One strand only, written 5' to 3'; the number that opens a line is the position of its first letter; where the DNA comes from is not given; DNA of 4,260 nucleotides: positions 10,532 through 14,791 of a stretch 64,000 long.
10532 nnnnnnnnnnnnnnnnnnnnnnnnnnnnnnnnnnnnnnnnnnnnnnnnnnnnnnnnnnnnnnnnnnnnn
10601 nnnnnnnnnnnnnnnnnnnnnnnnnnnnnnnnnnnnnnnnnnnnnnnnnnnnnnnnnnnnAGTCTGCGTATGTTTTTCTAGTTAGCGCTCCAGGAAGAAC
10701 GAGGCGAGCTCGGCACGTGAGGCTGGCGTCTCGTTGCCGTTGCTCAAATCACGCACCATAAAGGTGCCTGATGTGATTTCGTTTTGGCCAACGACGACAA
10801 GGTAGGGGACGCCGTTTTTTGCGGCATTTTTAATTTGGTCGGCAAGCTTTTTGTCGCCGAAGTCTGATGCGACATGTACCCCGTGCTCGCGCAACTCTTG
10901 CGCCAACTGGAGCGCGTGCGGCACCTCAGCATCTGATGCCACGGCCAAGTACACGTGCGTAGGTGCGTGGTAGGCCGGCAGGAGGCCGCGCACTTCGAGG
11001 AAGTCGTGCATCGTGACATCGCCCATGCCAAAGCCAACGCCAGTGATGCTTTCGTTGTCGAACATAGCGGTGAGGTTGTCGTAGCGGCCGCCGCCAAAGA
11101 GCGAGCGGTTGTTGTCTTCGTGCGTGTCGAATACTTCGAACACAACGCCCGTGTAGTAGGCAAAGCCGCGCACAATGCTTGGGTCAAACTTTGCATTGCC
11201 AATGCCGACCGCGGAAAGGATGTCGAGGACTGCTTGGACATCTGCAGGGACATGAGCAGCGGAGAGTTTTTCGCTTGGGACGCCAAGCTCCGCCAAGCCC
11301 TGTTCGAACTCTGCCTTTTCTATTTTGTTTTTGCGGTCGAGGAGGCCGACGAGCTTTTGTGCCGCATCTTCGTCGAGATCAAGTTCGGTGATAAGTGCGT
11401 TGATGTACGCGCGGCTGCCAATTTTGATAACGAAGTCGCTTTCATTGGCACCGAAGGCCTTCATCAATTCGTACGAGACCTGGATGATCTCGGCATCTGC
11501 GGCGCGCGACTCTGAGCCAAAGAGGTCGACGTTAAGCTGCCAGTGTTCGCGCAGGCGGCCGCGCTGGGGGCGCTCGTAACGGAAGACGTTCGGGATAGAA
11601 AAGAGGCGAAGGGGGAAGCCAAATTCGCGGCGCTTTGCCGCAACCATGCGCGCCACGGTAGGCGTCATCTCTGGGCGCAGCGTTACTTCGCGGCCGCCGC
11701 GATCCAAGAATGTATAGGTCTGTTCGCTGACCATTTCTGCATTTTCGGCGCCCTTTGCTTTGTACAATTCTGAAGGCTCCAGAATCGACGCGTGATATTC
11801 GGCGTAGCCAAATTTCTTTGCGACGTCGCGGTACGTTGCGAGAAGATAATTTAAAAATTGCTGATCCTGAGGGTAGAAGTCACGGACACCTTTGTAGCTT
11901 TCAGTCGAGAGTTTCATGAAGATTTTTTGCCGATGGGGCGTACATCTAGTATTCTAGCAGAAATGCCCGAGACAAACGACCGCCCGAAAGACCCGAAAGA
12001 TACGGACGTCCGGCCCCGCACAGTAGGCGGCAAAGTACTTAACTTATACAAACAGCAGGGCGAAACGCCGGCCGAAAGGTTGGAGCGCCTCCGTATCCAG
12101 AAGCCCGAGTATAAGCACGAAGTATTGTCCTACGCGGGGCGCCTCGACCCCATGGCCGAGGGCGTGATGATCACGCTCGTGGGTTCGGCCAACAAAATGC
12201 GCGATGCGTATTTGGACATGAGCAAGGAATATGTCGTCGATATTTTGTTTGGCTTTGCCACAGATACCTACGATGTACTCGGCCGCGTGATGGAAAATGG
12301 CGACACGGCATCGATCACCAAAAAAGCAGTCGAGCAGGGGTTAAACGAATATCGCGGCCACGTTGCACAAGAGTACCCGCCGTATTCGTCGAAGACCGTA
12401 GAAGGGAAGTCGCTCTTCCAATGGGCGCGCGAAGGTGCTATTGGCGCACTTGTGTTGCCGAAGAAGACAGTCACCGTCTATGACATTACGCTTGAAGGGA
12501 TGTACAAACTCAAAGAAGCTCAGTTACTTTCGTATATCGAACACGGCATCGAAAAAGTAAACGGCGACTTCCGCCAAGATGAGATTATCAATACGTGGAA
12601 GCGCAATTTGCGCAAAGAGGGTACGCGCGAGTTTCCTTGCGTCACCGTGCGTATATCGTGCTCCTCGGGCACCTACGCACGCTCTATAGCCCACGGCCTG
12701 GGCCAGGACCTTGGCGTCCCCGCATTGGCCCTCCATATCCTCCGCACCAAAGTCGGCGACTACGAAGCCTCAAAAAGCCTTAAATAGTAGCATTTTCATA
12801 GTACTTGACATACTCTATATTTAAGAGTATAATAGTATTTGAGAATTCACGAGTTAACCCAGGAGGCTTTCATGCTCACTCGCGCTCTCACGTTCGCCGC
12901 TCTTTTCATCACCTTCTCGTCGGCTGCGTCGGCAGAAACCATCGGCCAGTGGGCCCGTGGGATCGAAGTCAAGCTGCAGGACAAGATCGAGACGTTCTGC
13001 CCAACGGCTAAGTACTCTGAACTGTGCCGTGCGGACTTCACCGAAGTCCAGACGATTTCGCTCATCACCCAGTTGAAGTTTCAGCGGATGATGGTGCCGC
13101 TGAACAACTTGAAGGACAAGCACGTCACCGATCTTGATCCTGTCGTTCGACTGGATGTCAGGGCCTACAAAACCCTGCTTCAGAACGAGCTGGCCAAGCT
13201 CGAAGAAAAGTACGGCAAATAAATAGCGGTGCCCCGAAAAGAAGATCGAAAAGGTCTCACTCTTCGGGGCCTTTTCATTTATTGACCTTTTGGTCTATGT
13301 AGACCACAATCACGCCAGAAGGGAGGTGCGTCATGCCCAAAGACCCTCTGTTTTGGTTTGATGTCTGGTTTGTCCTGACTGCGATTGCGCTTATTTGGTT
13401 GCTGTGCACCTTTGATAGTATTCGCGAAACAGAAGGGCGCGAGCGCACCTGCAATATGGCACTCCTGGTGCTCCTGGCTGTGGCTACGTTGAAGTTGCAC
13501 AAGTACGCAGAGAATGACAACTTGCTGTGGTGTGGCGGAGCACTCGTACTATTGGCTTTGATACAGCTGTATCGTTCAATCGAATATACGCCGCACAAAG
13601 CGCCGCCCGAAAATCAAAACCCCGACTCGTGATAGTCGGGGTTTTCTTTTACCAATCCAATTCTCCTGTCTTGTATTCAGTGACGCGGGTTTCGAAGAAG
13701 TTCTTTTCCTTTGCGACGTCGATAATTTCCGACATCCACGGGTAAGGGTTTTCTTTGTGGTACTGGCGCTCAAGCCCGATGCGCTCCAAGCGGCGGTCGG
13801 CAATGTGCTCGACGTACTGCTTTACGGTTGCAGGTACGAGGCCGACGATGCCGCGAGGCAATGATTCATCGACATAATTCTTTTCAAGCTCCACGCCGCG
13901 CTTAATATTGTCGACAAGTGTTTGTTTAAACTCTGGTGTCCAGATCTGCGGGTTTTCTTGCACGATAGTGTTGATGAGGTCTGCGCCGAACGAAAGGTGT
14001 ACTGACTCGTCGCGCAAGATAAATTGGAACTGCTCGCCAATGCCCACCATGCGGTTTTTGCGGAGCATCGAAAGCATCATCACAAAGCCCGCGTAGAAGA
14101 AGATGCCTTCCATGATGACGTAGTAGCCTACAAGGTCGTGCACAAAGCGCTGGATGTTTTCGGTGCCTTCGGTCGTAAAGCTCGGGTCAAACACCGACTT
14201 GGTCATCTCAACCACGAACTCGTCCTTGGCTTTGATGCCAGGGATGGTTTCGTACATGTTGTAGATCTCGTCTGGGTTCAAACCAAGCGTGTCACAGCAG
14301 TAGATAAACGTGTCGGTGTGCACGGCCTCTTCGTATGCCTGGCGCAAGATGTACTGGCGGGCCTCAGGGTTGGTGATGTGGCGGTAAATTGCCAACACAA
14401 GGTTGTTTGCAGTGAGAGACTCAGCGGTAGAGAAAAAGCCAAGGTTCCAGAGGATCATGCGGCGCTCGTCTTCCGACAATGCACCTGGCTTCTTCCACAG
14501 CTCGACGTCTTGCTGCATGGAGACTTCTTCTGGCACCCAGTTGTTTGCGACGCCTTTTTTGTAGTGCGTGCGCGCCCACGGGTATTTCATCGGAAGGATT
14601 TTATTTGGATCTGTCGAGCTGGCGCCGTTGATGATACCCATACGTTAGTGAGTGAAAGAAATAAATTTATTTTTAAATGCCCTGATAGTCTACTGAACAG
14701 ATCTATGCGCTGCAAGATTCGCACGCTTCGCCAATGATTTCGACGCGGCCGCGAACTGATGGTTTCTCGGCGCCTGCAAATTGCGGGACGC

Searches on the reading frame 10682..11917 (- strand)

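Call 71: search_protein_families(library=pfam, proteins=[window:10682-11917:-], max_evalue=0.001)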
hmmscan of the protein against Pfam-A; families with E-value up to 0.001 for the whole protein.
window:10682-11917:- (411 aa): 4 families
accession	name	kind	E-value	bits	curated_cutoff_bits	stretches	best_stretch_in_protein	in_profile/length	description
PF13393.11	tRNA-synt_His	-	1.1e-45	156.7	25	1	10-298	1-303/308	Histidyl-tRNA synthetase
PF03129.25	HGTP_anticodon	-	6.9e-14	52.2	21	1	322-410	2-93/94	Anticodon binding domain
PF00587.30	tRNA-synt_2b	-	1.8e-09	38.3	29.3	1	68-165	1-103/179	tRNA synthetase class II core domain (G, H, P, S and T)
PF01409.25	tRNA-synt_2d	-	0.00013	22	19.8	1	64-156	64-155/246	tRNA synthetases class II core domain (F)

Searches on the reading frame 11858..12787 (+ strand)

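Call 71: search_protein_families(library=pfam, proteins=[window:11858-12787:+], max_evalue=0.001)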
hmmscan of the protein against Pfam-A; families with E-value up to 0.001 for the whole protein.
window:11858-12787:+ (309 aa): 1 family
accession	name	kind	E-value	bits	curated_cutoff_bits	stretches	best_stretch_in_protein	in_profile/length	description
PF01509.24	TruB_N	-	1.2e-29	104.1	27.3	1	89-215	8-132/149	TruB family pseudouridylate synthase (N terminal domain)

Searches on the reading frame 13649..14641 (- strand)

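Call 71: search_protein_families(library=pfam, proteins=[window:13649-14641:-], max_evalue=0.001)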
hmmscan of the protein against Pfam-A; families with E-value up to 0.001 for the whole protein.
window:13649-14641:- (330 aa): 1 family
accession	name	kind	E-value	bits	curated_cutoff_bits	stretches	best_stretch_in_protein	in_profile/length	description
PF00268.27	Ribonuc_red_sm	-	1.5e-85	287.4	33.6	1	13-299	2-281/281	Ribonucleotide reductase, small chain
